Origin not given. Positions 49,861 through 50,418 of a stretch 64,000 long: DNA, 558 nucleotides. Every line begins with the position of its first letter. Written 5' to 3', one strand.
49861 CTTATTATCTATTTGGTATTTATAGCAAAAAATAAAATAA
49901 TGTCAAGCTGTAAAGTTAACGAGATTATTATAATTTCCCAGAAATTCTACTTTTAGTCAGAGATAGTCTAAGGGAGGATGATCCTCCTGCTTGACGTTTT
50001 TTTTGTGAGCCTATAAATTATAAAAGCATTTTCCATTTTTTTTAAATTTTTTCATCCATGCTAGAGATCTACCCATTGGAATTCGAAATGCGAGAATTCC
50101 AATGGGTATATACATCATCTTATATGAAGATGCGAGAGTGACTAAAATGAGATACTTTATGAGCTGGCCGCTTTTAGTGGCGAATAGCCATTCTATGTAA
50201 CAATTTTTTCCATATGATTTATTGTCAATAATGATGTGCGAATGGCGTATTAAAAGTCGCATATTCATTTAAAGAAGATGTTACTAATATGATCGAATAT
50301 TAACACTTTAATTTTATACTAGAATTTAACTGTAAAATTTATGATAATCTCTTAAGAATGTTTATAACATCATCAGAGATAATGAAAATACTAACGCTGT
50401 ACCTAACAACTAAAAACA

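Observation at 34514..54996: About 21-kb NRPS plus triple-transporter insertion splitting the conserved hisS | yfgM-bamB-der block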

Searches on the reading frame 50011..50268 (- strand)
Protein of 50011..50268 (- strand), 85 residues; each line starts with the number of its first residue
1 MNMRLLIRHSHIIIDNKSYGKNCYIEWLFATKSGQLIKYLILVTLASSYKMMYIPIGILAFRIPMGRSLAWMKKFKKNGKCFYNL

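Call 68: search_protein_families(library=pfam, proteins=[window:50011-50268:-], max_evalue=5)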
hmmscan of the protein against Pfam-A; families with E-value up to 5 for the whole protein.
window:50011-50268:- (85 aa): 0 families
